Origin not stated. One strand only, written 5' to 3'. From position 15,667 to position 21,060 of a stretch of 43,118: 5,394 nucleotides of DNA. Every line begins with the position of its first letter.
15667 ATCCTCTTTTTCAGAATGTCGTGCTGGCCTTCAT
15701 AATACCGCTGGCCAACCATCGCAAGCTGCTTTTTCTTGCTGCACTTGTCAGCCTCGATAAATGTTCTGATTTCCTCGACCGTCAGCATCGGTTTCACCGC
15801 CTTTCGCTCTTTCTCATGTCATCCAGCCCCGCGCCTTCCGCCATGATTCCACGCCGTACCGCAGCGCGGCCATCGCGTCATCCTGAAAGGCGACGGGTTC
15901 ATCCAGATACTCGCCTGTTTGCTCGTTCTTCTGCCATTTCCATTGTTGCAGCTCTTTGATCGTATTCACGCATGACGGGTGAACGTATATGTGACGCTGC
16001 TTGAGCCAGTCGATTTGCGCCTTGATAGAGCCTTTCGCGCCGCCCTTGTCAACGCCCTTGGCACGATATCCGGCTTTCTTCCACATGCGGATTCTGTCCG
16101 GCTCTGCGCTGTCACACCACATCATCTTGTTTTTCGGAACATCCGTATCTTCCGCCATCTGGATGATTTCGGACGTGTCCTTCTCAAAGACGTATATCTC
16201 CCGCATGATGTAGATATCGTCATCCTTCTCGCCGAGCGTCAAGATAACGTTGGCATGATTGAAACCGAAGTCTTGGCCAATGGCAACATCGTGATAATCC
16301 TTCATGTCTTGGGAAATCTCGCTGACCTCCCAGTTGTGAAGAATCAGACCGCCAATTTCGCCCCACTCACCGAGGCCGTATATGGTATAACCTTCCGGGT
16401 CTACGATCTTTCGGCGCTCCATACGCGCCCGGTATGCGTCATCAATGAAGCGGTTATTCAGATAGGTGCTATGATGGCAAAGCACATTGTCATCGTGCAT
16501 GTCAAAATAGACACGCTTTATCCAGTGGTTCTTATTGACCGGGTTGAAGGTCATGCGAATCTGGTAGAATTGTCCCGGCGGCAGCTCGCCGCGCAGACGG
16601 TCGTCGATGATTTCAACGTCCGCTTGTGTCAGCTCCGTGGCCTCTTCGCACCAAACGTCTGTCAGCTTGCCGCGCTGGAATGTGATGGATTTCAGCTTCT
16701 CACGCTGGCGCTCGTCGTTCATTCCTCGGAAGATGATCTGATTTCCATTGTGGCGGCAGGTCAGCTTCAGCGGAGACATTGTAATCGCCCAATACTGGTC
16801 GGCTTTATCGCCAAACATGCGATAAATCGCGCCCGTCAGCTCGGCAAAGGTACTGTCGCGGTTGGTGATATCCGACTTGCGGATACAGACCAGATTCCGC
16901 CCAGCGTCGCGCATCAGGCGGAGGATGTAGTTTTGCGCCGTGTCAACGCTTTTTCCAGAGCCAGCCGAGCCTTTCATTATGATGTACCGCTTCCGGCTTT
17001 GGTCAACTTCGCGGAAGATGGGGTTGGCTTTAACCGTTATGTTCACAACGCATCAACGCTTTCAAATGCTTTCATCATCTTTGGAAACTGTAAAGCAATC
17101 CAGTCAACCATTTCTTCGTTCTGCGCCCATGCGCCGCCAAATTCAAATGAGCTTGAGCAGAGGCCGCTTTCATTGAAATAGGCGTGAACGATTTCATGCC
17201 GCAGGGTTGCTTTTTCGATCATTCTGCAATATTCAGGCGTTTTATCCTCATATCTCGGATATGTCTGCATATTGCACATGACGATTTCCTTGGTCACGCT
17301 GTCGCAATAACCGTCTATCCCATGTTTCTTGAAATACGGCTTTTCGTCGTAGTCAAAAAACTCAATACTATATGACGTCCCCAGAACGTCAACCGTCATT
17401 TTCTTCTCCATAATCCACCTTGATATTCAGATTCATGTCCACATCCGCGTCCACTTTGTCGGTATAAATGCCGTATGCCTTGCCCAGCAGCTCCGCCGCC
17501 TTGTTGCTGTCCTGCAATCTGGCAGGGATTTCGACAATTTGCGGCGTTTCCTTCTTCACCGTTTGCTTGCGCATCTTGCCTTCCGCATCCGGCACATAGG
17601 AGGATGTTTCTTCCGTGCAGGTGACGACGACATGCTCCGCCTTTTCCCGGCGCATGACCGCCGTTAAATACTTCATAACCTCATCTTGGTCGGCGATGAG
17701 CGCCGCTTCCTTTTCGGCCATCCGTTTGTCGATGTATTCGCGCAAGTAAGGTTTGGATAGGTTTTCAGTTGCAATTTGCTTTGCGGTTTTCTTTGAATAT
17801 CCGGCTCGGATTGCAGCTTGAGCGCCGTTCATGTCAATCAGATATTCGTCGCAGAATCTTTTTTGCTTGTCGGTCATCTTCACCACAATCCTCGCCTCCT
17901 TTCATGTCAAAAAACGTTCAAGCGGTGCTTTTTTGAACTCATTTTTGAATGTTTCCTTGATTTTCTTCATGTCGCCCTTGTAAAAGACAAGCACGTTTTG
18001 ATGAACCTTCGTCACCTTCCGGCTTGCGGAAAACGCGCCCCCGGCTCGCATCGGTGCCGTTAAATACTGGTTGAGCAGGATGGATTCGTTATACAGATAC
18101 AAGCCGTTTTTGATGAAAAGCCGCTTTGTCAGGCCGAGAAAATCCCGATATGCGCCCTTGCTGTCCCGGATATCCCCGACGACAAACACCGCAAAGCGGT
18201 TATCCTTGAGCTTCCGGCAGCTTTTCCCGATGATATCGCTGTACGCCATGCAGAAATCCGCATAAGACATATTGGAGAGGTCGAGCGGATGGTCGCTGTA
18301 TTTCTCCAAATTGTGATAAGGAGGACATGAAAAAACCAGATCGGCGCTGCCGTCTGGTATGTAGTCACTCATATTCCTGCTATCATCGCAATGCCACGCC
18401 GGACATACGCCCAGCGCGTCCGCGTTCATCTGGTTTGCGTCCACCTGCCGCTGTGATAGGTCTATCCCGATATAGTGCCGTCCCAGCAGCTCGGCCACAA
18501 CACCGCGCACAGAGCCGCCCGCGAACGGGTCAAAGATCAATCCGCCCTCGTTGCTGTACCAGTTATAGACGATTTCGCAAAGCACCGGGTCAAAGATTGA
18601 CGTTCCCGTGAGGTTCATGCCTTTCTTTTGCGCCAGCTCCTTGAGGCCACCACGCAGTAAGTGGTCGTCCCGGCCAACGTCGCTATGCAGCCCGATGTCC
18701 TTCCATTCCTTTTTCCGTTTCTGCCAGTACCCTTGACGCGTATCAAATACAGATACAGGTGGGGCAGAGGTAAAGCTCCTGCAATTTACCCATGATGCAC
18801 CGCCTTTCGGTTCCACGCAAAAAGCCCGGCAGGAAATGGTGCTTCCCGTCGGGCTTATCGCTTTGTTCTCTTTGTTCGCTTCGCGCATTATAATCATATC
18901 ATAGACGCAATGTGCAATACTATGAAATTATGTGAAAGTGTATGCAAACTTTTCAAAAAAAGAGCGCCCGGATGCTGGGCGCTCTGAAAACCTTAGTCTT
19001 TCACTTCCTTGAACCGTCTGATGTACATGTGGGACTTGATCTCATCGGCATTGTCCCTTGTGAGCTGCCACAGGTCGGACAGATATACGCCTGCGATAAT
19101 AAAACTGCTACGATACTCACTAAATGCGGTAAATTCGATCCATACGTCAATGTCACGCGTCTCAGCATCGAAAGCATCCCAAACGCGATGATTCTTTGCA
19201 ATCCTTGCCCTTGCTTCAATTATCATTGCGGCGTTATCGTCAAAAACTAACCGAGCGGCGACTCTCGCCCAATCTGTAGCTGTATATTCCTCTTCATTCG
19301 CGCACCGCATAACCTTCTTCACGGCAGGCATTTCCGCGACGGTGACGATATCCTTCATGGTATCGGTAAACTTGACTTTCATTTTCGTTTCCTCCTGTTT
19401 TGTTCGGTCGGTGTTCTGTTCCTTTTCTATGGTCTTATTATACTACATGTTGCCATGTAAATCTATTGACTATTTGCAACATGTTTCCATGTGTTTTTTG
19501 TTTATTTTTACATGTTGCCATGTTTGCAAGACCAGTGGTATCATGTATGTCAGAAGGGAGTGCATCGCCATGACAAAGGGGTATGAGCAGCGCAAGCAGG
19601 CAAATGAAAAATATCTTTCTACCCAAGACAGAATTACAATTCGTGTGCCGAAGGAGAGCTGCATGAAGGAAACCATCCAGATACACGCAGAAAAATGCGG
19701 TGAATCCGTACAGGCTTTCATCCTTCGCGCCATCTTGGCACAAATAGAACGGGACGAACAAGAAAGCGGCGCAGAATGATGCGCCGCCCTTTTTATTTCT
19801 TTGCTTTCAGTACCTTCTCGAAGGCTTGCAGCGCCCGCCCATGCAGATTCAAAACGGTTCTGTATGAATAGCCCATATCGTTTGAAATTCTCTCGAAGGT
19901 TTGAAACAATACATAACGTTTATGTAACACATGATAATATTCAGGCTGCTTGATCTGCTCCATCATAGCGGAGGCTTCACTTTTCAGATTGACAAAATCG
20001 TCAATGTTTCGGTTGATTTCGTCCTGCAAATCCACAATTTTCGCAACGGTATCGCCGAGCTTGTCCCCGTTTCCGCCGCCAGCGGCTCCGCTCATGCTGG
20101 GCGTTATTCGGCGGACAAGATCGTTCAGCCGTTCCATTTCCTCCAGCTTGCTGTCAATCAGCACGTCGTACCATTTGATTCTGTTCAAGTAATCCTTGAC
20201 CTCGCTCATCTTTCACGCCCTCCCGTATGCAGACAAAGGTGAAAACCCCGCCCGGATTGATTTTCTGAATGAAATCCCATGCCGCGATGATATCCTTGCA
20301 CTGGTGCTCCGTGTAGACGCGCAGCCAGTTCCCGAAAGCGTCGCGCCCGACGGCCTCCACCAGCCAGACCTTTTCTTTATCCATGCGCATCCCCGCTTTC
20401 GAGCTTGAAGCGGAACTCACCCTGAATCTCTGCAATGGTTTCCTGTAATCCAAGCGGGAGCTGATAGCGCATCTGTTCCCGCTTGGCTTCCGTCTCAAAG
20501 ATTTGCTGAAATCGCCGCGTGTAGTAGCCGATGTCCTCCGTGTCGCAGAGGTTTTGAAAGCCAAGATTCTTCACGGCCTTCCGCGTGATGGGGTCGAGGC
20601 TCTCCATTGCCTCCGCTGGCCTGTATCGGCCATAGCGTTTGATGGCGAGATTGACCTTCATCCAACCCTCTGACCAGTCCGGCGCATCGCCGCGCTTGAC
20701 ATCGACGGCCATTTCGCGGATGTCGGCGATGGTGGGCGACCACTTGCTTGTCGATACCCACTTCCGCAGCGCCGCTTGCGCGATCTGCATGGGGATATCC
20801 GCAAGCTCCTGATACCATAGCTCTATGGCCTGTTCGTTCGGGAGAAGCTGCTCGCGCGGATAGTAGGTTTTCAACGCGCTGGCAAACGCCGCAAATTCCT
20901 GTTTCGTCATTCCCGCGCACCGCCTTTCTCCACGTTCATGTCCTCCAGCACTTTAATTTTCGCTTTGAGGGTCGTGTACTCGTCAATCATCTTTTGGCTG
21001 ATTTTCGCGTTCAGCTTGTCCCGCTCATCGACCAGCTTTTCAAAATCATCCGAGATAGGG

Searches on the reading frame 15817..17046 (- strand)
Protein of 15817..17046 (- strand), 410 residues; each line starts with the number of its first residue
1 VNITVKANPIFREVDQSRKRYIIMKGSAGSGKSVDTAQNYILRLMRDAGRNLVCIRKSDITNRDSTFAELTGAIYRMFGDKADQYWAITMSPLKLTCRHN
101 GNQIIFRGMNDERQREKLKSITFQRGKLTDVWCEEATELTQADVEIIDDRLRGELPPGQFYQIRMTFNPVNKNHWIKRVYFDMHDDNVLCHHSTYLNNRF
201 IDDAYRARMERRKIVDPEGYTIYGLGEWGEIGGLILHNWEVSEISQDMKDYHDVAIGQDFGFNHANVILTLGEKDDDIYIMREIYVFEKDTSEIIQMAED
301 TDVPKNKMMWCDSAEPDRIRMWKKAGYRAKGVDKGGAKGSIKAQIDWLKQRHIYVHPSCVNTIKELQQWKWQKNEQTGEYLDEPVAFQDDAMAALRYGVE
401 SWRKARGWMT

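Call 80: search_protein_families(library=phrogs, proteins=[window:15817-17046:-], max_evalue=0.001)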
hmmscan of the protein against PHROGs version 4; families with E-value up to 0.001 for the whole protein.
window:15817-17046:- (410 aa): 8 families
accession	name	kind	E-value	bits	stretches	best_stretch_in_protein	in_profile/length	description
phrog_3717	-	head and packaging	2.7e-85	287.2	1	3-270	7-268/277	terminase large subunit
phrog_22023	-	unknown function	1.1e-54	185.9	1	141-291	2-153/153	-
phrog_2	-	head and packaging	7.1e-48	164.9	1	12-406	275-596/807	terminase large subunit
phrog_6672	-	head and packaging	5.8e-41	140.4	1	274-404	3-131/145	terminase large subunit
phrog_5653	-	head and packaging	8.8e-29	101.6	1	226-403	1-181/199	terminase large subunit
phrog_8711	-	head and packaging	1.9e-23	83.4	1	1-76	7-82/89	terminase large subunit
phrog_979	-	head and packaging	4.6e-13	49.7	1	12-178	159-312/642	terminase large subunit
phrog_10250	-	head and packaging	1.8e-09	38.7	1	213-400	3-213/228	terminase large subunit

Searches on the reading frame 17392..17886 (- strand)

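Call 80: search_protein_families(library=phrogs, proteins=[window:17392-17886:-], max_evalue=0.001)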
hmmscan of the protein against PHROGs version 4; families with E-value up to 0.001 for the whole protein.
window:17392-17886:- (165 aa): 5 families
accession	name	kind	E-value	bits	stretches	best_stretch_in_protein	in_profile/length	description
phrog_51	-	head and packaging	1e-44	154.2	1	1-157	86-230/261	terminase small subunit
phrog_17390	-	unknown function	7.3e-23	81.2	1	3-59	2-58/69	-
phrog_2606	-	head and packaging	2.6e-09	37.8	1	4-72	89-158/310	terminase small subunit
phrog_641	-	head and packaging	2.6e-06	29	1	4-68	3-67/162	terminase small subunit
phrog_5334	-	head and packaging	0.00017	22.8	1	3-89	16-90/162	terminase small subunit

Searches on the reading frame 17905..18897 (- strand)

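Call 80: search_protein_families(library=phrogs, proteins=[window:17905-18897:-], max_evalue=0.001)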
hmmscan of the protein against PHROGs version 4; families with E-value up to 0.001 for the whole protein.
window:17905-18897:- (331 aa): 5 families
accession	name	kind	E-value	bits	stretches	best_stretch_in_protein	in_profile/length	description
phrog_12517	-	unknown function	7.3e-97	325.3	1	45-315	36-309/316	-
phrog_498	-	other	4.7e-83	280.8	1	60-320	329-609/633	DNA methyltransferase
phrog_67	-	other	1.6e-11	45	1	114-152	298-336/743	DNA methyltransferase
phrog_3008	-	other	2e-05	25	1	114-150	166-202/244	DNA methyltransferase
phrog_18146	-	other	0.00069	19.6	0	102-148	53-100/452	DNA methyltransferase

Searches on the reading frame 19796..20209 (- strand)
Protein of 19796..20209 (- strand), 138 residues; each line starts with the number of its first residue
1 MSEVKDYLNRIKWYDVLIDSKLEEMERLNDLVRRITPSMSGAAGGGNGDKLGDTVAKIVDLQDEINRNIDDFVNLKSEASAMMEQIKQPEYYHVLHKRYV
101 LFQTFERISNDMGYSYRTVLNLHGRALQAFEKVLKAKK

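Call 80: search_protein_families(library=phrogs, proteins=[window:19796-20209:-], max_evalue=0.001)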
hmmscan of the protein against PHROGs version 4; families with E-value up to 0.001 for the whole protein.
window:19796-20209:- (138 aa): 2 families
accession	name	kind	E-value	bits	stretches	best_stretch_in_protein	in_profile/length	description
phrog_36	-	transcription regulation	2.7e-22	80.5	1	2-135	54-188/220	transcriptional regulator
phrog_248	-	transcription regulation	2.6e-05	25.4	1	4-133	25-136/161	transcriptional activator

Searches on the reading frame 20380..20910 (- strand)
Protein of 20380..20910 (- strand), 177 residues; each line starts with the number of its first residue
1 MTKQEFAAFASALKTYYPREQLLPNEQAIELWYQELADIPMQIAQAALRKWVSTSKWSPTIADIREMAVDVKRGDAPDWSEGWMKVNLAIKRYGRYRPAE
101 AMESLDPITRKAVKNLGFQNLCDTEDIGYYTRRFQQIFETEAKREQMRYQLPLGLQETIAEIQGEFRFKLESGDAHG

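Call 80: search_protein_families(library=phrogs, proteins=[window:20380-20910:-], max_evalue=0.001)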
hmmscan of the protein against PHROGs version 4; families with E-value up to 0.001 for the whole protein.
window:20380-20910:- (177 aa): 3 families
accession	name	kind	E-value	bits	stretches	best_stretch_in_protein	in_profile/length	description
phrog_9804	-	unknown function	1.3e-37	130.6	1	1-171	1-180/214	-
phrog_10105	-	unknown function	1.7e-11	45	1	1-150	4-150/210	-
phrog_2289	-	DNA, RNA and nucleotide metabolism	6.2e-10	40.5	1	1-70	1-69/116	helicase loader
